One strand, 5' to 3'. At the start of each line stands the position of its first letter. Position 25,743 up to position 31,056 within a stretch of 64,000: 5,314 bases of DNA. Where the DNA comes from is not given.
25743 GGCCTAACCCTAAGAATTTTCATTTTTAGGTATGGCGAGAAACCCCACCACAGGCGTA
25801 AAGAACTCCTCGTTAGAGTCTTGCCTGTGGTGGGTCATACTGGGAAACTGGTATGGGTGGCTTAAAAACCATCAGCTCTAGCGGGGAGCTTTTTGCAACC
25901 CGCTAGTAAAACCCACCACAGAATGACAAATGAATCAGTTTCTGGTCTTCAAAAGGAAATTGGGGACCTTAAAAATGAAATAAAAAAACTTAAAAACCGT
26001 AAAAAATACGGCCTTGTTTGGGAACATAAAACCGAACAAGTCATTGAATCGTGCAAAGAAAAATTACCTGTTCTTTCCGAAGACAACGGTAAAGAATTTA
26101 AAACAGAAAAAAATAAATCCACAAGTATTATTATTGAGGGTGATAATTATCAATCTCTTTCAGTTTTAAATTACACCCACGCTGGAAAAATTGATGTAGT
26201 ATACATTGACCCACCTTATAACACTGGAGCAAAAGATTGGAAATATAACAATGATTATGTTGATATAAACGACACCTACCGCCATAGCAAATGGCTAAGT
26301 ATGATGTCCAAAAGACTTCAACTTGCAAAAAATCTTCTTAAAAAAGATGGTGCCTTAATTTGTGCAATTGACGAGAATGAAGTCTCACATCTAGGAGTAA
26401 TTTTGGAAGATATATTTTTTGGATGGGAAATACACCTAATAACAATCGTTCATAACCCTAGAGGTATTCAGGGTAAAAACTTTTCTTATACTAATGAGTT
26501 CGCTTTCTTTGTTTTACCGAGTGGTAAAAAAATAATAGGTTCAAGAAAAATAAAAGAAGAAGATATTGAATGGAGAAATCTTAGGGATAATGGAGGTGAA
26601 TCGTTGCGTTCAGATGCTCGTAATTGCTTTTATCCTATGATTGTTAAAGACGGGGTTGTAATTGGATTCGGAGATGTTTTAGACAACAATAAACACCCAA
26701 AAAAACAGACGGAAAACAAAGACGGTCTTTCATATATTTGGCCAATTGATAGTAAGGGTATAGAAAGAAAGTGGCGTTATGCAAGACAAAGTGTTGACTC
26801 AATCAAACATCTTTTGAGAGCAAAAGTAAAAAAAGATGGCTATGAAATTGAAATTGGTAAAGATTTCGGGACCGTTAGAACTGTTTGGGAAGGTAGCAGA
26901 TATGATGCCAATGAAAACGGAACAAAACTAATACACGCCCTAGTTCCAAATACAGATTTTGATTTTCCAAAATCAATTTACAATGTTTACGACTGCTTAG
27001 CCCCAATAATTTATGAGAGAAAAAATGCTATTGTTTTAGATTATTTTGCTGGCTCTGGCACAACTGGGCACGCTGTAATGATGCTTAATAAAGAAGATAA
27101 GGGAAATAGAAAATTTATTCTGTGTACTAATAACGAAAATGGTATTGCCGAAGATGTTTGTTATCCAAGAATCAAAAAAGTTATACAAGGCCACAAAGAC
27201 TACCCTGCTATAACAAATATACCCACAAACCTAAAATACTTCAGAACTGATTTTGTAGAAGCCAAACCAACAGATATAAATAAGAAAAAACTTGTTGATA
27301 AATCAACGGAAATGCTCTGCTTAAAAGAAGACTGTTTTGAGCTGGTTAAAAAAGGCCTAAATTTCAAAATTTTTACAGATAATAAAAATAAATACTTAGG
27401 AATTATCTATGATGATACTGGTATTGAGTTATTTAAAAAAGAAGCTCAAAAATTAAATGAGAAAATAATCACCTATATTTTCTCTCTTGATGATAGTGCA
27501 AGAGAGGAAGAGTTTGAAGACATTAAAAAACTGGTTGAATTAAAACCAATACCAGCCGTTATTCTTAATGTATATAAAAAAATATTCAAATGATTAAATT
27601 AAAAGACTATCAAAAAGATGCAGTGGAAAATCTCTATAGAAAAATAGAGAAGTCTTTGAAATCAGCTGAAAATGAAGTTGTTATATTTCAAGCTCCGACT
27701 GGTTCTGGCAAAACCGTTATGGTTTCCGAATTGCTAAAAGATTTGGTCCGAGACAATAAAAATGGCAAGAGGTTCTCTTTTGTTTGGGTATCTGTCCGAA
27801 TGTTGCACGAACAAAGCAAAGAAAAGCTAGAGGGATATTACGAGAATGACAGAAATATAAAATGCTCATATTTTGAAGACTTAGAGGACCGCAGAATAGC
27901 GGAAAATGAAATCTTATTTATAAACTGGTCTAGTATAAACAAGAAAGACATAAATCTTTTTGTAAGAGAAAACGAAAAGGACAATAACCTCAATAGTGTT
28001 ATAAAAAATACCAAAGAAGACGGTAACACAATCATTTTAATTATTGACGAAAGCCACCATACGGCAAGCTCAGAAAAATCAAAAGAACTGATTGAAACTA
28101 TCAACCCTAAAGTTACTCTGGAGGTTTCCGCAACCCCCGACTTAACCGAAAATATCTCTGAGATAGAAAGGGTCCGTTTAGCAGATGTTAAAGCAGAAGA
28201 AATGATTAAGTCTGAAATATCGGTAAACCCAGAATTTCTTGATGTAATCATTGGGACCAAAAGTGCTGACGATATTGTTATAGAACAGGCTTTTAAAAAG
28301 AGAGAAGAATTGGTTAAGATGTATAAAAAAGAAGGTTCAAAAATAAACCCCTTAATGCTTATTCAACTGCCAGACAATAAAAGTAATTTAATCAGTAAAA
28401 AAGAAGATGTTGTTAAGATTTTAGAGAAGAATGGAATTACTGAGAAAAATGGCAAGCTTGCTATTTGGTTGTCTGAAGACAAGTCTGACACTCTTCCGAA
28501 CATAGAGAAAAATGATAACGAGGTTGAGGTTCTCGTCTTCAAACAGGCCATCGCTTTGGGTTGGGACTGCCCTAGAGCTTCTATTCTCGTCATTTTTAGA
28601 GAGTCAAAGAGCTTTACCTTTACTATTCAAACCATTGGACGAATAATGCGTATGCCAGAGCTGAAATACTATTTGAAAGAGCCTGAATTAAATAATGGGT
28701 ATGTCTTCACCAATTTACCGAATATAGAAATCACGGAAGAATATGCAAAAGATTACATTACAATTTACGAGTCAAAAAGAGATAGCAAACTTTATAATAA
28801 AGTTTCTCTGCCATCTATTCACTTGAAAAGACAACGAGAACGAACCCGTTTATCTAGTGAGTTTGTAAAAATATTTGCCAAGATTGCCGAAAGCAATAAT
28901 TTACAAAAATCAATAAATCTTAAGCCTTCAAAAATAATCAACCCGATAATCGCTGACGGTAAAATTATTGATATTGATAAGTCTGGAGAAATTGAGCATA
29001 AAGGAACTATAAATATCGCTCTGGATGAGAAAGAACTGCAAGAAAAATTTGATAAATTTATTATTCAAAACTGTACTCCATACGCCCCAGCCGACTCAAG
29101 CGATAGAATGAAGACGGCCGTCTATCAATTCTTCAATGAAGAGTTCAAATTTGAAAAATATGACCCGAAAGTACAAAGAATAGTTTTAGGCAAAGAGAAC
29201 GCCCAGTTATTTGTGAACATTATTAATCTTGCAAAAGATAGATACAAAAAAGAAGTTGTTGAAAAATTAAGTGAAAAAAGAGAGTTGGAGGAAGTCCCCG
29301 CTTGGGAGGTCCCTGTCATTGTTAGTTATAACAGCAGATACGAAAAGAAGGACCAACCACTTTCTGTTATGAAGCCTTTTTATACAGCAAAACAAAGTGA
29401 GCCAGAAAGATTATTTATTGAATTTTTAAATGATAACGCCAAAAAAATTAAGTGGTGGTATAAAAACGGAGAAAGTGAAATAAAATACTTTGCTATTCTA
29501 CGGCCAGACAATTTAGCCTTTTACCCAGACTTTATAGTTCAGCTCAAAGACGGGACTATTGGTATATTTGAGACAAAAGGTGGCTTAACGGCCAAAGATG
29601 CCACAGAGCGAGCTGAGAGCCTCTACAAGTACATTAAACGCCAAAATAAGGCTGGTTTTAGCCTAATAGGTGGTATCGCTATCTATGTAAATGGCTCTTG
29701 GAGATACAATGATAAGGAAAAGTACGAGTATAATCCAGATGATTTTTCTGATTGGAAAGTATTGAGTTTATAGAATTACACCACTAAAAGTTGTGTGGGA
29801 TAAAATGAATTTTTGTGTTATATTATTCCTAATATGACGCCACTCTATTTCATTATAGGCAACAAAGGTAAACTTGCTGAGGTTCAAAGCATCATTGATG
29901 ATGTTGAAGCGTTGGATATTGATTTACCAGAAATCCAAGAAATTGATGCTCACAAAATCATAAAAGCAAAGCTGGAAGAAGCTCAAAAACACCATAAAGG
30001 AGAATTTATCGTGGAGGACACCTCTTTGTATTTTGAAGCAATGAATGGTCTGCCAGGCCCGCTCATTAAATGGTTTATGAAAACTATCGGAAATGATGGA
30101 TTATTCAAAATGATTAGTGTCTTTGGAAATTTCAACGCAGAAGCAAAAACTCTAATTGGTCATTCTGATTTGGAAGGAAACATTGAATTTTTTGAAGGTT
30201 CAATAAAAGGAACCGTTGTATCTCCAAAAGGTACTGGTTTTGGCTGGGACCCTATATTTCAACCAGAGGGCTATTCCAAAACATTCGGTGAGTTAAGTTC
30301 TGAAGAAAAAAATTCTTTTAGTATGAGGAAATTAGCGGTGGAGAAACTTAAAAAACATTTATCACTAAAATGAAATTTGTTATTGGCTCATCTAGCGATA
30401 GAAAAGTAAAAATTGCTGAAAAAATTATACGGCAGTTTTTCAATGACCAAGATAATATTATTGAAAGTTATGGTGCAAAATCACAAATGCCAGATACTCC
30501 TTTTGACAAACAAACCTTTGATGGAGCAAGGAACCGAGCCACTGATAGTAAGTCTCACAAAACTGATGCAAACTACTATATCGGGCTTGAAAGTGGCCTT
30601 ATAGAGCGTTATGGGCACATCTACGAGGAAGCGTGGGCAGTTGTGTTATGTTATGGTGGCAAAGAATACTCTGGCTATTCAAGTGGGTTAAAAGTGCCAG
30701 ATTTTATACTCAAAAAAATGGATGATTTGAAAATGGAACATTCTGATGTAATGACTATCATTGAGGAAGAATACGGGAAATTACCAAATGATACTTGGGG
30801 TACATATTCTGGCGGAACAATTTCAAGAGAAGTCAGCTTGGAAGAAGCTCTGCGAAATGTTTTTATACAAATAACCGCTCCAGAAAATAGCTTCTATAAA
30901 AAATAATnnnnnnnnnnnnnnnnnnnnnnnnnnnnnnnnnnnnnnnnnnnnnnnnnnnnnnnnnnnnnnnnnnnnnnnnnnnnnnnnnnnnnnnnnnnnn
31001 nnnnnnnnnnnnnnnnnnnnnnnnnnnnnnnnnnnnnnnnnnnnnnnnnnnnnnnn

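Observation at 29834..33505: Seven-gene, translationally coupled operon of enzymes that act on non-canonical nucleotides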

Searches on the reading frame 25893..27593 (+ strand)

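Call 5: search_protein_families(library=padloc, proteins=[window:25893-27593:+], max_evalue=0.01)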
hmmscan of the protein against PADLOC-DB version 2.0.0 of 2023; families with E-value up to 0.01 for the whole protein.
window:25893-27593:+ (566 aa): 30 families (the best 25 are shown)
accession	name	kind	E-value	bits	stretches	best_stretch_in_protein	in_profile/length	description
PDLC03645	MTase_III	-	2.3e-76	255.4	2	73-308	135-380/709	Type III methyltransferase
PDLC03642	MTase_III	-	7.1e-70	234.2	2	28-178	33-182/528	Type III methyltransferase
PDLC03634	MTase_III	-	4.3e-59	199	2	130-416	169-447/621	Type III methyltransferase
PDLC03639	MTase_III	-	3e-55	185.7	2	26-187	35-195/639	Type III methyltransferase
PDLC03644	MTase_III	-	1.6e-53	180.3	1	48-436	10-402/542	Type III methyltransferase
PDLC03641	MTase_III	-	1.4e-49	167.3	2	127-431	177-468/657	Type III methyltransferase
PDLC03646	MTase_III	-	1.3e-47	160.2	1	73-432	467-841/1057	Type III methyltransferase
PDLC03640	MTase_III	-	1.8e-45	153.4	2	76-175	42-156/654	Type III methyltransferase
PDLC03636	MTase_III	-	7.2e-32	108.9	2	36-188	4-149/575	Type III methyltransferase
PDLC03637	MTase_III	-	1.5e-29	101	2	13-176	59-228/513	Type III methyltransferase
PDLC03635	MTase_III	-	9.8e-29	98.5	1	71-434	212-579/708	Type III methyltransferase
PDLC03638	MTase_III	-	4.5e-28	96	1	78-435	381-685/816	Type III methyltransferase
PDLC03278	MTase_II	-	2.2e-19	68.1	2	89-180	10-92/390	Type II methyltransferase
PDLC03354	MTase_II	-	2.9e-18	64.1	1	56-221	34-217/425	Type II methyltransferase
PDLC03300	MTase_II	-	2.6e-14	51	2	376-419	233-270/302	Type II methyltransferase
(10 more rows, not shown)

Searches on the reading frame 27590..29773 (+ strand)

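Call 5: search_protein_families(library=padloc, proteins=[window:27590-29773:+], max_evalue=0.01)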
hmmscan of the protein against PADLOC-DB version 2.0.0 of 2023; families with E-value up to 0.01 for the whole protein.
window:27590-29773:+ (727 aa): 7 families
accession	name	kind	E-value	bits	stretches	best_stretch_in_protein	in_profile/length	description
PDLC03653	REase_III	-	5.7e-18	62.4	1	64-374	179-487/883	Type III restriction enzyme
PDLC03652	REase_III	-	3e-17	59.9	2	205-364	230-397/809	Type III restriction enzyme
PDLC03650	REase_III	-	1.2e-15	55.1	2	146-360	224-426/898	Type III restriction enzyme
PDLC04140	mad8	-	0.00075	17.1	1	24-87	23-114/314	mads_8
PDLC03659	mREase_IV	-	0.0011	14.9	0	8-189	223-377/945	Type IV methyl-directed restriction enzyme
PDLC01439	typeIV_DinG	-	0.0026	14.5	1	14-44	22-50/575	CAS-IV-A; associated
PDLC04476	PDC-M16A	-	0.0028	14.1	1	1-74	1-71/691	-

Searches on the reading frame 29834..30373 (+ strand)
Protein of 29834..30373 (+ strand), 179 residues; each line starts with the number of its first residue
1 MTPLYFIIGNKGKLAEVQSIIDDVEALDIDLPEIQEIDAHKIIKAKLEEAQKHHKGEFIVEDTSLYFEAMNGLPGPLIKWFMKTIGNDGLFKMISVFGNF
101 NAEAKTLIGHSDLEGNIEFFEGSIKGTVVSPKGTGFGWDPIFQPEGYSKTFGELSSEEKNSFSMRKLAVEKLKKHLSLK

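Call 3: search_protein_families(library=pfam, proteins=[window:29834-30373:+], max_evalue=0.1)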
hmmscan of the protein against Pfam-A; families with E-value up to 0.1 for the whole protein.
window:29834-30373:+ (179 aa): 1 family
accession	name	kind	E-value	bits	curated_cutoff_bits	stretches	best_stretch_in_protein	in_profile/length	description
PF01725.21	Ham1p_like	-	4e-39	134.9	22.5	1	4-174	1-185/186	Ham1 family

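Call 4: search_protein_families(library=ncbifam, proteins=[window:29834-30373:+], max_evalue=0.1)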
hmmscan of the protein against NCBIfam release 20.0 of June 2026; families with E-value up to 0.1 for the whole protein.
window:29834-30373:+ (179 aa): 8 families
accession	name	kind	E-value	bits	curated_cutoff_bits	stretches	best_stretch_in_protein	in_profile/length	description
NF011396.0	PRK14821.1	equivalog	3.6e-39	134.2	203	1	4-177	3-181/185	XTP/dITP diphosphatase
TIGR00042.1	TIGR00042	equivalog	3.2e-38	131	145.35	1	4-176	2-183/184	RdgB/HAM1 family non-canonical purine NTP pyrophosphatase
NF011398.0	PRK14823.1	equivalog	5.7e-22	78.5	272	1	4-177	3-189/191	non-canonical purine NTP diphosphatase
NF011399.0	PRK14824.1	subfamily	2.7e-17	62.9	267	1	102-176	125-200/206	putative deoxyribonucleotide triphosphate pyrophosphatase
NF011397.0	PRK14822.1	equivalog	3.9e-15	55.7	234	1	8-177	8-194/201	XTP/dITP diphosphatase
NF011401.0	PRK14826.1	equivalog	2.6e-13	49.9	268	1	118-176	156-216/226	putative deoxyribonucleotide triphosphate pyrophosphatase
NF011400.0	PRK14825.1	equivalog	3.2e-13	49.9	246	1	1-176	1-194/199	putative deoxyribonucleotide triphosphate pyrophosphatase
NF002698.0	PRK02491.1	equivalog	1e-07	31.3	301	1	129-173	272-317/328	nucleoside-triphosphate diphosphatase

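Call 5: search_protein_families(library=padloc, proteins=[window:29834-30373:+], max_evalue=0.01)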
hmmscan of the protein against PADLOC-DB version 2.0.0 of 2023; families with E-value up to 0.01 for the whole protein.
window:29834-30373:+ (179 aa): 0 families

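Call 74: list_cluster_members(proteins=[window:29834-30370:+, window:30370-30903:+, window:30908-31609:+, window:31612-32115:+, window:32120-32590:+, window:32598-32990:+, window:32990-33502:+])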
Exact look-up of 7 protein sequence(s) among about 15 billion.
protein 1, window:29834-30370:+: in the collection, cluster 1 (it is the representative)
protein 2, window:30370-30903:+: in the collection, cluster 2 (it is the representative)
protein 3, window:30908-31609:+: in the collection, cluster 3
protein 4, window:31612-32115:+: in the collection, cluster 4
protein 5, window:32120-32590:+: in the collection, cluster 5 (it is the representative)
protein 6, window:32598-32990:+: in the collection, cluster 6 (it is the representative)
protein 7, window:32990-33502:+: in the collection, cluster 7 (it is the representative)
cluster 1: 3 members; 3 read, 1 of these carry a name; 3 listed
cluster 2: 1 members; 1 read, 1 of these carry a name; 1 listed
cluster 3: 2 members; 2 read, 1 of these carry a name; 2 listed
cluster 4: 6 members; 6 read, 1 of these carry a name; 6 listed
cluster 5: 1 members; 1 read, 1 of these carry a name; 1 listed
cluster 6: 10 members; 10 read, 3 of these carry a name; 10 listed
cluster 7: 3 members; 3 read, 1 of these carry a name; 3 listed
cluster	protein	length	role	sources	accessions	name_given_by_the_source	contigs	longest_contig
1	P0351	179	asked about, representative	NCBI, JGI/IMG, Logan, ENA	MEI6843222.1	MAG: non-canonical purine NTP pyrophosphatase [bacterium]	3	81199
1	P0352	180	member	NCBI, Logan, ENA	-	-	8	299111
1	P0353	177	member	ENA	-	-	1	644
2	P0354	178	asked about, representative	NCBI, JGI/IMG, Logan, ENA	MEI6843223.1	MAG: DUF84 family protein [bacterium]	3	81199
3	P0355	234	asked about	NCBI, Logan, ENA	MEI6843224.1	MAG: ASCH domain-containing protein [bacterium]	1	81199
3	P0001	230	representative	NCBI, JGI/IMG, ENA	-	-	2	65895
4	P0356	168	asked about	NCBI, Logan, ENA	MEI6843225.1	MAG: hypothetical protein WCK48_01820 [bacterium]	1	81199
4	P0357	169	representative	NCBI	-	-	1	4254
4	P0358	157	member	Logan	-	-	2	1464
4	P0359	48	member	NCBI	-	-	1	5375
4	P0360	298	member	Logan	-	-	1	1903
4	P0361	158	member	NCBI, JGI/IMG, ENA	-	-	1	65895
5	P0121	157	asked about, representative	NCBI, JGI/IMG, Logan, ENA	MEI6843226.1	MAG: hypothetical protein WCK48_01825 [bacterium]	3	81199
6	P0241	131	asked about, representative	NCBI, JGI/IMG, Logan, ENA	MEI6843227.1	MAG: nucleoside 2-deoxyribosyltransferase [bacterium]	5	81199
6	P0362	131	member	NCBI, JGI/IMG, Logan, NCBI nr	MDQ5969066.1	MAG: hypothetical protein QG579_223 [Patescibacteria group bacterium] | nucleoside 2-deoxyribosyltransferase | hypothetical protein [Patescibacteria group bacterium]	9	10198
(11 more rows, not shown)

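Call 75: find_encoding_contigs(protein=P0362, flank=8000, max_places=6)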
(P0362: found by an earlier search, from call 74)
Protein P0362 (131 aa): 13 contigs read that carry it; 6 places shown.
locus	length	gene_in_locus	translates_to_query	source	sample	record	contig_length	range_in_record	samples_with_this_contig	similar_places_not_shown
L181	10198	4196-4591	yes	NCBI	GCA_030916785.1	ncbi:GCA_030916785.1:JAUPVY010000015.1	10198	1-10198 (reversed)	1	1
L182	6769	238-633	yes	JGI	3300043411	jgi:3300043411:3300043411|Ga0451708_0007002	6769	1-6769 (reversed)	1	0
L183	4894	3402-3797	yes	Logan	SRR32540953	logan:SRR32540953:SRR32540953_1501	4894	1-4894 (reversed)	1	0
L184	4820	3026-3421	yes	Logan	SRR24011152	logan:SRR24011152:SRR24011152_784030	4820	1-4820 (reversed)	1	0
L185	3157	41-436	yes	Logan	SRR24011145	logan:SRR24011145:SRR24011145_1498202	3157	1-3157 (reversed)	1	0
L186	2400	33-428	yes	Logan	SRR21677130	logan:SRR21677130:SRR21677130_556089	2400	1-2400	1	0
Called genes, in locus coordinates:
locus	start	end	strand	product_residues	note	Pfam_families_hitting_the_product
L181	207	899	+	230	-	-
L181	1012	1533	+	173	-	-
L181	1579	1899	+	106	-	PF01541:GIY-YIG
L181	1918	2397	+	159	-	PF00583:Acetyltransf_1, PF13673:Acetyltransf_10 (weak)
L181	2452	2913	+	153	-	-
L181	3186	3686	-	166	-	-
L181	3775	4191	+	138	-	-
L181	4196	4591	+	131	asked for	PF05014:Nuc_deoxyrib_tr (weak)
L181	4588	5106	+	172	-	PF01931:NTPase_I-T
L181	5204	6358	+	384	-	PF01078:Mg_chelatase (faint), PF05496:RuvB_N, PF07724:AAA_2 (faint), PF00004:AAA, PF07728:AAA_5, PF13173:AAA_14 (faint), PF16193:AAA_assoc_2, PF12002:MgsA_C, +1 more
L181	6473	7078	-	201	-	-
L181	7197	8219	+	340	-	PF20329:DUF6624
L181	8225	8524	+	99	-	-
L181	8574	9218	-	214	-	PF00574:CLP_protease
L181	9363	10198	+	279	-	PF13384:HTH_23 (weak), PF00665:rve, PF13683:rve_3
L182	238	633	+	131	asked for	PF05014:Nuc_deoxyrib_tr (weak)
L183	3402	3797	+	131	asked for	PF05014:Nuc_deoxyrib_tr (weak)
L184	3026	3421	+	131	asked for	PF05014:Nuc_deoxyrib_tr (weak)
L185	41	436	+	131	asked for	PF05014:Nuc_deoxyrib_tr (weak)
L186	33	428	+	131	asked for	PF05014:Nuc_deoxyrib_tr (weak)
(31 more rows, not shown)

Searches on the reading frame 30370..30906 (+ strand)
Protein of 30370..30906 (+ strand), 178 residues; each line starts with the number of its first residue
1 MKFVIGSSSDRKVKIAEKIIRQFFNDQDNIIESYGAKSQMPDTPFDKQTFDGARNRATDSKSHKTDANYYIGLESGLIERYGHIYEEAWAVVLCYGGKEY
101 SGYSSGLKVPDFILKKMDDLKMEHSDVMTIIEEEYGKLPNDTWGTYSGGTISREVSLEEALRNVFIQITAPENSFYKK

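Call 3: search_protein_families(library=pfam, proteins=[window:30370-30906:+], max_evalue=0.1)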
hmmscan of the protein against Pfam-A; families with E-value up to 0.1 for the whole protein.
window:30370-30906:+ (178 aa): 1 family
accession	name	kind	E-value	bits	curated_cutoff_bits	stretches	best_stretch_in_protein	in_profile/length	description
PF01931.24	NTPase_I-T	-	1.2e-23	84.2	25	1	6-167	1-160/162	Protein of unknown function DUF84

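Call 4: search_protein_families(library=ncbifam, proteins=[window:30370-30906:+], max_evalue=0.1)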
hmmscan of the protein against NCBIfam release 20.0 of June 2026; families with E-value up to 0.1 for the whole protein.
window:30370-30906:+ (178 aa): 5 families
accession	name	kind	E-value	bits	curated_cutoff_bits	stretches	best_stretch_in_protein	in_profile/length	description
NF003459.0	PRK05074.1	equivalog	2.1e-14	53.7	175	1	2-129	6-128/176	inosine/xanthosine triphosphatase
NF002250.0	PRK01170.1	subfamily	2.8e-14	53.3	489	1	2-171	151-317/322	bifunctional pantetheine-phosphate adenylyltransferase/NTP phosphatase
NF003039.0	PRK03941.1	equivalog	4e-13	49.5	199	1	1-131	1-129/176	NTPase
TIGR00258.1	TIGR00258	equivalog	8.4e-12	45.5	117.1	1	6-131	2-123/168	inosine/xanthosine triphosphatase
NF002850.0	PRK03114.1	equivalog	9.3e-11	41.6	199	1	1-132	1-125/169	DUF84 family protein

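Call 5: search_protein_families(library=padloc, proteins=[window:30370-30906:+], max_evalue=0.01)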
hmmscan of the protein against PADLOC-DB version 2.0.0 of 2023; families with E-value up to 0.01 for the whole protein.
window:30370-30906:+ (178 aa): 0 families
